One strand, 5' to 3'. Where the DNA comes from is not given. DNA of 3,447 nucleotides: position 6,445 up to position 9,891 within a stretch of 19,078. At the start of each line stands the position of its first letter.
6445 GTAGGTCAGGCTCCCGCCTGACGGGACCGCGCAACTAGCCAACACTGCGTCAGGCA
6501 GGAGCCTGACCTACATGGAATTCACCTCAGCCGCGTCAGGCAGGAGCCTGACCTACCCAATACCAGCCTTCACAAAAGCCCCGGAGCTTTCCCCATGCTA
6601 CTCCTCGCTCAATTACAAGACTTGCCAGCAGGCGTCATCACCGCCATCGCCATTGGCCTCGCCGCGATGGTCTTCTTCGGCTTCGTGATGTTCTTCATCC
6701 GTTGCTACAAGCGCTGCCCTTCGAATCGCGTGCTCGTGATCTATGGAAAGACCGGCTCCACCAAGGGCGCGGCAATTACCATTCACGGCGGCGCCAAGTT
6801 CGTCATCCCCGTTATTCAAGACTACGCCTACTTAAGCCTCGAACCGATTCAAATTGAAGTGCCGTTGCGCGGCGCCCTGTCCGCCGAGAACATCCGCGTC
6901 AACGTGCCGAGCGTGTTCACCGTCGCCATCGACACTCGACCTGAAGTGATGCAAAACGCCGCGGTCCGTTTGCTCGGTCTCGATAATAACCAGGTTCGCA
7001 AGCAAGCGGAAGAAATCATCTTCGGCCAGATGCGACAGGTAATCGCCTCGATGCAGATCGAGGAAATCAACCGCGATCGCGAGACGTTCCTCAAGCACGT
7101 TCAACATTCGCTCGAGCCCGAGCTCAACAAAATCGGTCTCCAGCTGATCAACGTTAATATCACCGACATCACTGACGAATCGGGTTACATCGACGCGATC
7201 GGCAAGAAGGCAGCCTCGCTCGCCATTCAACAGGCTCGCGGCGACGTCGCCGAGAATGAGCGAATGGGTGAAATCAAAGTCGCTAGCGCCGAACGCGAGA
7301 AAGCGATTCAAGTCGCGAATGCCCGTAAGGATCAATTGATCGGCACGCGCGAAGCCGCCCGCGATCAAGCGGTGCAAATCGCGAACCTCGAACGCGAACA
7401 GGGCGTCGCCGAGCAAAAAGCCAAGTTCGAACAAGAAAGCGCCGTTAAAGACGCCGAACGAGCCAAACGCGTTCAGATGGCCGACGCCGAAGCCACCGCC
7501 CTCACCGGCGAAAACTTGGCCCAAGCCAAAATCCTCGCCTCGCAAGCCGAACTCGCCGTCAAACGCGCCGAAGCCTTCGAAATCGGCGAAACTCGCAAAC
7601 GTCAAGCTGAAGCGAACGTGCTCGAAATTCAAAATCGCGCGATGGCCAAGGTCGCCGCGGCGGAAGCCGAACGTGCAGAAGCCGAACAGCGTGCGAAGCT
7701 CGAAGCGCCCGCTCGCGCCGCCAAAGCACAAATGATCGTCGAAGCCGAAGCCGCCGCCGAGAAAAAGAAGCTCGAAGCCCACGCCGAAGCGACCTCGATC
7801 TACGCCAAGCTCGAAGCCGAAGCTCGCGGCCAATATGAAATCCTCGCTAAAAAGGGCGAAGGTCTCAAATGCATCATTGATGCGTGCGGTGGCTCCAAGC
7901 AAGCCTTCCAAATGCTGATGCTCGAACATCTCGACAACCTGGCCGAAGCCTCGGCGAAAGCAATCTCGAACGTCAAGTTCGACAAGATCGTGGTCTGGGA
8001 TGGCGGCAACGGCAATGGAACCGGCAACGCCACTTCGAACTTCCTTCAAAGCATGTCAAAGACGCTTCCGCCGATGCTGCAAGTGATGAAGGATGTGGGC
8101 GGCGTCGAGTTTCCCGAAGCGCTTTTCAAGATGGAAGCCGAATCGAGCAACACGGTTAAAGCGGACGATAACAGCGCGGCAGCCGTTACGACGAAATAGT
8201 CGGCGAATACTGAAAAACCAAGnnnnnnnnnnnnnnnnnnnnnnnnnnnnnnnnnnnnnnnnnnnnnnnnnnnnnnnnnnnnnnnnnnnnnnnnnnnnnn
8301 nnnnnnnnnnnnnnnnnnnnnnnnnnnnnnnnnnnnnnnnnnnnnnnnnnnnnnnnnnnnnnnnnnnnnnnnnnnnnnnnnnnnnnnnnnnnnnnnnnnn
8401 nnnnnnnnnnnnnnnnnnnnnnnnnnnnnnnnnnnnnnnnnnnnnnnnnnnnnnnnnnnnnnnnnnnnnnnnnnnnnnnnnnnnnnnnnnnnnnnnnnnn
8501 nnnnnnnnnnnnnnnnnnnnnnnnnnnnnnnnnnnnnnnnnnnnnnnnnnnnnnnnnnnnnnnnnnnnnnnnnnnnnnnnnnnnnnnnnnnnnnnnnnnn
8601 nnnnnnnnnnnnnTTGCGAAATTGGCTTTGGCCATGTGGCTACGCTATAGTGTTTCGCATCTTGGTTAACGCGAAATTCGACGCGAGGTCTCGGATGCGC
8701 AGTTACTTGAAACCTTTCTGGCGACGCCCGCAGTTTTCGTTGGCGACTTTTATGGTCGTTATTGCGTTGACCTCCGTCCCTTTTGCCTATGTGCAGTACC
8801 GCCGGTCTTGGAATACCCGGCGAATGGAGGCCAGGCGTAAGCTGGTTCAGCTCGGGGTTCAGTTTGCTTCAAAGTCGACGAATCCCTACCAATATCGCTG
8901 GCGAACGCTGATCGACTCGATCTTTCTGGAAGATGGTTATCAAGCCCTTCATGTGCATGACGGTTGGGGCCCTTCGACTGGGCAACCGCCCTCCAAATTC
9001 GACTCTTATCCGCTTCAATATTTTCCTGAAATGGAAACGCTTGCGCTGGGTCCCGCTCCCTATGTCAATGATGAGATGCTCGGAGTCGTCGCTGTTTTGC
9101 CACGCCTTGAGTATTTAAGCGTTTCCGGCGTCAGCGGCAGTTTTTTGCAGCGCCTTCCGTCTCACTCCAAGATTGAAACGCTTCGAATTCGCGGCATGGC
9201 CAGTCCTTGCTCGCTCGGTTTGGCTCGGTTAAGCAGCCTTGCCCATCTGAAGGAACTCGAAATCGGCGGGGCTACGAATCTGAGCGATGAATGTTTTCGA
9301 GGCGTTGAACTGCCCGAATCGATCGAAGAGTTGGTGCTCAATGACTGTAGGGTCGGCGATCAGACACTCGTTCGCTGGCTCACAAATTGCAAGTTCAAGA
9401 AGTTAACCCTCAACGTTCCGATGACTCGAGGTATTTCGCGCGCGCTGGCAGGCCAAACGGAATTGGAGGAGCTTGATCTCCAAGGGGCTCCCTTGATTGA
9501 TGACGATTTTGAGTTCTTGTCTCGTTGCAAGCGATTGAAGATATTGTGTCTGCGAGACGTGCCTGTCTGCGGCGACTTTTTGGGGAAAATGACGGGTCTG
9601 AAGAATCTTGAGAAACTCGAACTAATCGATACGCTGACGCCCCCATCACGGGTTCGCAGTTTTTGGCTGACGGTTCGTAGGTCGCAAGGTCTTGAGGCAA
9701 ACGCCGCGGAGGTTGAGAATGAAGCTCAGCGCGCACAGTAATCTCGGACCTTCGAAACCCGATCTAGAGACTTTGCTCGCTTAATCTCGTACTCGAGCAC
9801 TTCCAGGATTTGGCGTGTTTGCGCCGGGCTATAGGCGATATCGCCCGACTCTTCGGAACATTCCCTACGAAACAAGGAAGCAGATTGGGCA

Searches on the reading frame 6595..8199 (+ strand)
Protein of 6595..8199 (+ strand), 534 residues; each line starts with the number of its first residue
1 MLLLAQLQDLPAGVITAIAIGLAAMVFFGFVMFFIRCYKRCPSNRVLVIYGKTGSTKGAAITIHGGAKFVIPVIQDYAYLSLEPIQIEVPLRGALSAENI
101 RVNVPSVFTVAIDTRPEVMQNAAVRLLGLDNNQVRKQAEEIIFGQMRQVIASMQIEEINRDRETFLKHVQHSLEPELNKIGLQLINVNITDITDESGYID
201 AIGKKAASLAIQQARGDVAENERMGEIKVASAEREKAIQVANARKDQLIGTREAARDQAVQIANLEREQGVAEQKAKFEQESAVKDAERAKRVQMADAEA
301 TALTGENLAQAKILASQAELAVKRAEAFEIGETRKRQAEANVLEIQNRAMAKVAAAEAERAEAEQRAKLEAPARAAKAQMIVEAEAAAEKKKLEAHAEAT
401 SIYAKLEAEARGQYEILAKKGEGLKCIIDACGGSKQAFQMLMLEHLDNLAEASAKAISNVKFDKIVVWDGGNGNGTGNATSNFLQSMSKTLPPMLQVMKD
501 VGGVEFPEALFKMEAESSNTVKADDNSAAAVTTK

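Call 10: search_protein_families(library=pfam, proteins=[window:6595-8199:+])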
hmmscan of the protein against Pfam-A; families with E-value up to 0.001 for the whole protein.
window:6595-8199:+ (534 aa): 1 family
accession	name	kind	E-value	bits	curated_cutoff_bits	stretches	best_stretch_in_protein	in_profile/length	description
PF01145.31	Band_7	-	1e-27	97.8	23.6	1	42-222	4-175/176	SPFH domain / Band 7 family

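Call 18: find_encoding_contigs(protein=window:6595-8196:+, flank=10000, max_places=10)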
Protein window:6595-8196:+ (534 aa): no gene with exactly this product is on record in the collection.

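Call 21: find_homologous_proteins(query=window:6595-8196:+, max_evalue=1e-30)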
Query window:6595-8196:+ (534 aa): 7910 proteins with E <= 1e-30 among 8000 candidates; the best 120 are listed.
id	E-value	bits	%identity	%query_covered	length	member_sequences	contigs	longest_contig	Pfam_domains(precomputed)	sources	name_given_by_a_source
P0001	0.0e+0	1021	92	100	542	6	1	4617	PF01145.32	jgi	jgi:flotillin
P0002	8.9e-297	1003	90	100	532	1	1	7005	PF01145.32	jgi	jgi:flotillin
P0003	2.0e-271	919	84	97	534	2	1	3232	PF01145.32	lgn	-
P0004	6.7e-253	858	77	97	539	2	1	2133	PF01145.32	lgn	-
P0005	5.4e-251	852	79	94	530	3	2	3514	PF01145.32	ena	-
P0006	9.0e-234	795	72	97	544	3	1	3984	PF01145.32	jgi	jgi:flotillin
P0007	1.1e-232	791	73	96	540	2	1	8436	PF01145.32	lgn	-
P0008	1.8e-232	791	73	99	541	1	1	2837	PF01145.32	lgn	-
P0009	8.4e-232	788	72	98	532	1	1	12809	PF01145.32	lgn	-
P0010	1.1e-231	788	74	96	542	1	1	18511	PF01145.32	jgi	jgi:flotillin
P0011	1.8e-231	787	73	98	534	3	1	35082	PF01145.32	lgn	-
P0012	1.9e-231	787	71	97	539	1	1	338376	PF01145.32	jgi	jgi:flotillin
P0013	6.5e-231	785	71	98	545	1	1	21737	PF01145.32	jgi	jgi:flotillin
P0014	1.1e-230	785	72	99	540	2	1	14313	PF01145.32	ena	-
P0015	1.4e-230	784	73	95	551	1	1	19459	PF01145.32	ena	-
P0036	2.0e-228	777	71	98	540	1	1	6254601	PF01145.32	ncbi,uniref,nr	ncbi:flotillin family protein [Anatilimnocola floriformis]|uniref:flotillin family protein n=1 Tax=A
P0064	6.2e-227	772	70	97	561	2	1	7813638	PF01145.32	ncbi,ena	-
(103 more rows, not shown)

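Call 22: find_encoding_contigs(protein=P0001, flank=4000, max_places=2)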
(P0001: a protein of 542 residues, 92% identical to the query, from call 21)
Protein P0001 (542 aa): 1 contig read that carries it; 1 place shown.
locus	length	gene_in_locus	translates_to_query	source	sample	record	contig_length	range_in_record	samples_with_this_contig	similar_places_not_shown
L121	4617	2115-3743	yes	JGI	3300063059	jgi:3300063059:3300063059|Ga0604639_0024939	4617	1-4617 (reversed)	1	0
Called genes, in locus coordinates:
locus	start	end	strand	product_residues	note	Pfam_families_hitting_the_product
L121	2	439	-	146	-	?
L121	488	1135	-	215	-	PF02517:Rce1-like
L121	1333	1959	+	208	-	-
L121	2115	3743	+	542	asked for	PF01145:Band_7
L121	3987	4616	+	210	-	?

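Call 23: find_encoding_contigs(protein=P0002, flank=4000, max_places=2)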
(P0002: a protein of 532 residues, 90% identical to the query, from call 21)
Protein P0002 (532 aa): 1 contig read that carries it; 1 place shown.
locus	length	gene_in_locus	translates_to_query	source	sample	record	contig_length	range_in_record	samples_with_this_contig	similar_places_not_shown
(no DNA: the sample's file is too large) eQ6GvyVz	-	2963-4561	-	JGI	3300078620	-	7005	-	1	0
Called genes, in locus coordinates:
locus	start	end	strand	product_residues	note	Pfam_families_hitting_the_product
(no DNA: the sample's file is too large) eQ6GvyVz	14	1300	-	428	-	PF05195:AMP_N, PF00557:Peptidase_M24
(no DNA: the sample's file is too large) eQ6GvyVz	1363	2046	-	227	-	PF02517:Rce1-like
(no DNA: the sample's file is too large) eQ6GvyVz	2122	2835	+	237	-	-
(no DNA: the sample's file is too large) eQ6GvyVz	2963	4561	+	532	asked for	PF01145:Band_7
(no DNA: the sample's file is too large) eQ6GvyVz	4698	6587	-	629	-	-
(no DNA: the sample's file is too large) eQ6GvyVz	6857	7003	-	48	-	?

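Call 24: find_encoding_contigs(protein=P0003, flank=4000, max_places=2)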
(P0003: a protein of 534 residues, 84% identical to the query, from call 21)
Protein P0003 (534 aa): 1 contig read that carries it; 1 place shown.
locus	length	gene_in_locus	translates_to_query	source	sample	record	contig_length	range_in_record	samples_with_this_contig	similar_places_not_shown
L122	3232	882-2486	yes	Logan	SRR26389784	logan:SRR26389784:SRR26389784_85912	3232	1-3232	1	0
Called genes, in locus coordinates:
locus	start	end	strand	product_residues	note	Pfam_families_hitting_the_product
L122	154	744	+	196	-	-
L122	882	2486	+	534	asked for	PF01145:Band_7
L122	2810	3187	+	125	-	PF05685:Uma2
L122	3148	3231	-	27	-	?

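Call 25: find_encoding_contigs(protein=P0005, flank=4000, max_places=2)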
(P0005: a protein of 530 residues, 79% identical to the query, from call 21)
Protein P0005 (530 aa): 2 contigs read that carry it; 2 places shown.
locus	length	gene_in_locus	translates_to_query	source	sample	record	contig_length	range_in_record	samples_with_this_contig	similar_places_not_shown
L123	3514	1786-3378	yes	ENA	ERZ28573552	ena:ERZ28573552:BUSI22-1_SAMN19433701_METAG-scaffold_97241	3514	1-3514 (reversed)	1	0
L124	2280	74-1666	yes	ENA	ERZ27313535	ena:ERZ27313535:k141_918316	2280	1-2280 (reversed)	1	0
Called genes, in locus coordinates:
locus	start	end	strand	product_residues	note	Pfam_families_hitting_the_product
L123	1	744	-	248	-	?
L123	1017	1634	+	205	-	-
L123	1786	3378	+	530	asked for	PF01145:Band_7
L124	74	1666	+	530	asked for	PF01145:Band_7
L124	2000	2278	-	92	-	?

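Call 52: search_protein_families(library=ncbifam, proteins=[window:6595-8199:+], max_evalue=1)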
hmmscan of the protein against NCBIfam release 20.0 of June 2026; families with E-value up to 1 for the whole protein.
window:6595-8199:+ (534 aa): 4 families
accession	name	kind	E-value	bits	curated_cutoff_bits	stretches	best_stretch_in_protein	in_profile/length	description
NF058507.1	FlotScfldFlot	equivalog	3.5e-45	155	700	1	20-509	3-471/477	flotillin lipid rafts scaffold protein FloT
TIGR02794.1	tolA_full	equivalog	0.0035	16.7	59.45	1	212-410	55-259/362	cell envelope integrity protein TolA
NF041635.1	STM3941_fam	subfamily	0.035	14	40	1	12-50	29-66/157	STM3941 family protein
TIGR04034.1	export_SdpA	subfamily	0.049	13.6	53.1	1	226-305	41-123/157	SdpA family antimicrobial peptide system protein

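Call 76: search_protein_families(library=pfam, proteins=[L176:9219-9845:+, L178:9220-9846:+, L181:9134-9760:+, L122:154-744:+, L123:1017-1634:+], max_evalue=10)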
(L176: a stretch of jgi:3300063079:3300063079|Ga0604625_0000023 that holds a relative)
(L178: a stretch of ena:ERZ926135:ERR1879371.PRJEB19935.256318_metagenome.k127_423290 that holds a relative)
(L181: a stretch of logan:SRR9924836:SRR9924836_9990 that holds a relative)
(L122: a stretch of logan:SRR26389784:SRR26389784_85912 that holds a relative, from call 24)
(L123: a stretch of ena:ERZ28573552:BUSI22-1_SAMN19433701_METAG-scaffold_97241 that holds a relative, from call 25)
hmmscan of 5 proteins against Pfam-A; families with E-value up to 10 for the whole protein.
L176:9219-9845:+ (208 aa): 0 families

L178:9220-9846:+ (208 aa): 0 families

L181:9134-9760:+ (208 aa): 3 families
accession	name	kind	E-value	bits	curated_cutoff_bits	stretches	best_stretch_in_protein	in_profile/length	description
PF06522.17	B12D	-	0.068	13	21.5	1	110-139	12-38/54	NADH-ubiquinone reductase complex 1 MLRQ subunit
PF16360.10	GTP-bdg_M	-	0.21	12.6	29.5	1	158-183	6-31/79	GTP-binding GTPase Middle Region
PF17133.9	DUF5108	-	0.22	11.6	27.4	1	133-172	94-132/226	Domain of unknown function (DUF5108)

L122:154-744:+ (196 aa): 0 families

L123:1017-1634:+ (205 aa): 1 family
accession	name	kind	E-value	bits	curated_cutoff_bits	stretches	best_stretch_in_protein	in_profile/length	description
PF01957.25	NfeD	-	0.0021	18.7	29.1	1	173-199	30-55/57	NfeD-like C-terminal, partner-binding domain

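Call 94: find_encoding_contigs(protein=P0064, flank=10000, max_places=1)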
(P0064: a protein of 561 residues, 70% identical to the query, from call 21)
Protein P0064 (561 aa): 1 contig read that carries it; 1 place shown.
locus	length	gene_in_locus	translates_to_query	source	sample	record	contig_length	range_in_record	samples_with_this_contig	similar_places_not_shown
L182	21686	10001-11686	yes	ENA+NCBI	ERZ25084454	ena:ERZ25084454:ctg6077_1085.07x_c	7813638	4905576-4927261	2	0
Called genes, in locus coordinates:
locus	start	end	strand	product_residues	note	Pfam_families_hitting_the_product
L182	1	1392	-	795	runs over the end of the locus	PF07635:PSCyt1, PF07583:PSCyt2, PF07587:PSD1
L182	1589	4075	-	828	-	PF23381:Beta-prop_IFT122_1st (faint), PF24817:WD40_WDHD1_1st (faint), PF25174:Beta-prop_THOC3 (faint), PF25175:Beta-prop_WDR5 (faint), PF00400:WD40 (weak), PF00656:Peptidase_C14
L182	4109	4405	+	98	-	-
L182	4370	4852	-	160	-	PF24814:WD40_Prp19 (weak), PF00400:WD40 (faint), PF25173:Beta-prop_WDR3_1st (faint), PF25174:Beta-prop_THOC3 (weak), PF25175:Beta-prop_WDR5 (faint), PF23381:Beta-prop_IFT122_1st (weak), PF23414:Beta-prop_EML_2 (weak)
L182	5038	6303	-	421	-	PF00534:Glycos_transf_1, PF13692:Glyco_trans_1_4 (weak)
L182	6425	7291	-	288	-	PF00702:Hydrolase, PF13419:HAD_2, PF13242:Hydrolase_like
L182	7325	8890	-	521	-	-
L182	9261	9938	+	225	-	-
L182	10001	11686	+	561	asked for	PF01145:Band_7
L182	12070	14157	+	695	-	PF03460:NIR_SIR_ferr, PF01077:NIR_SIR, PF03460:NIR_SIR_ferr, PF01077:NIR_SIR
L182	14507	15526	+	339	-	PF01548:DEDD_Tnp_IS110, PF02371:Transposase_20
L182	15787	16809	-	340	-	PF12127:FloA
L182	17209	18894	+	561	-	-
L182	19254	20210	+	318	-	PF23409:Beta-prop_EML, PF24017:Beta-prop_SCAP, PF24805:EIF3I, PF24814:WD40_Prp19, PF24817:WD40_WDHD1_1st, PF25172:Beta-prop_WDR3_2nd, PF25173:Beta-prop_WDR3_1st, PF25175:Beta-prop_WDR5, +48 more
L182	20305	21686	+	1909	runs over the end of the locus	-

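Call 95: find_encoding_contigs(protein=P0036, flank=10000, max_places=1)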
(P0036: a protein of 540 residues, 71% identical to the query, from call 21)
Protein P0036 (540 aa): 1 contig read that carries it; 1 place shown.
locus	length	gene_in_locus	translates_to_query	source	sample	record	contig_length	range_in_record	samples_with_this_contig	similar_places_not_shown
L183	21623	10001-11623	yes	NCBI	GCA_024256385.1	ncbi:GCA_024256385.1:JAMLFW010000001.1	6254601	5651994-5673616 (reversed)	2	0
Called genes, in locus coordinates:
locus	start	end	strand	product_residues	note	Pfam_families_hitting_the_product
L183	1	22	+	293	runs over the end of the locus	PF20434:BD-FAE, PF07859:Abhydrolase_3, PF12146:Hydrolase_4 (faint), PF00326:Peptidase_S9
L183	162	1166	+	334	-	PF01987:AIM24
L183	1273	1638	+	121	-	-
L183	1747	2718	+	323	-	PF00288:GHMP_kinases_N, PF08544:GHMP_kinases_C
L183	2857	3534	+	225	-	PF04026:SpoVG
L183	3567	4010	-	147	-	PF00160:Pro_isomerase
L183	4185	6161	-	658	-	PF26550:Tricorn_2nd (weak), PF26549:Tricorn_N (weak), PF02129:Peptidase_S15 (weak), PF05448:AXE1 (faint), PF12146:Hydrolase_4 (faint), PF20434:BD-FAE, PF00326:Peptidase_S9, PF01738:DLH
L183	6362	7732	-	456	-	PF01425:Amidase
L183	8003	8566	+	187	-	PF25087:GMPPB_C (faint), PF25084:LbH_EIF2B (weak), PF00132:Hexapep (weak)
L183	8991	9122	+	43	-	-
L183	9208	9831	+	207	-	-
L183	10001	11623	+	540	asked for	PF01145:Band_7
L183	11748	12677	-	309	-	PF00892:EamA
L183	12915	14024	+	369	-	PF00266:Aminotran_5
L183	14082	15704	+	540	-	PF00389:2-Hacid_dh, PF02826:2-Hacid_dh_C, PF19304:PGDH_inter, PF01842:ACT (weak)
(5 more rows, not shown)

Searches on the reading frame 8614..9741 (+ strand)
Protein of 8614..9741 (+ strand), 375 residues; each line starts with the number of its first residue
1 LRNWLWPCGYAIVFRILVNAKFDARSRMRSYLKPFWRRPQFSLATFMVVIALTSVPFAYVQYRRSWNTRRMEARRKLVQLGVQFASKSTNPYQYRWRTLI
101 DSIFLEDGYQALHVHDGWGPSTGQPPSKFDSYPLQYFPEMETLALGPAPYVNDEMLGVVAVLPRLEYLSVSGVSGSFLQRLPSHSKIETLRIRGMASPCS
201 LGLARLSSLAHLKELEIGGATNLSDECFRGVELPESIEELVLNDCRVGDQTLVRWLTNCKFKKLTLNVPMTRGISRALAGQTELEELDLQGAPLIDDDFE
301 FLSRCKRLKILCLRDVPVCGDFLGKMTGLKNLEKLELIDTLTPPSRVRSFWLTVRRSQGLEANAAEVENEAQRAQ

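Call 10: search_protein_families(library=pfam, proteins=[window:8614-9741:+])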
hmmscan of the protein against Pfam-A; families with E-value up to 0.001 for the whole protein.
window:8614-9741:+ (375 aa): 3 families
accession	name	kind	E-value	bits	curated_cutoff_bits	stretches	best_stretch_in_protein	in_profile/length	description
PF24758.1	LRR_At5g56370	-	0.00037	20.6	27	0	282-314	61-94/227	FBD-associated F-box protein At5g56370, LRR repeats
PF12799.13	LRR_4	-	0.00064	20.3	27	0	282-313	1-30/44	Leucine Rich repeats (2 copies)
PF25013.1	LRR_Zer-1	-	0.00092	19.8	27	0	278-337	4-61/137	Zer-1-like, Leucine-rich repeats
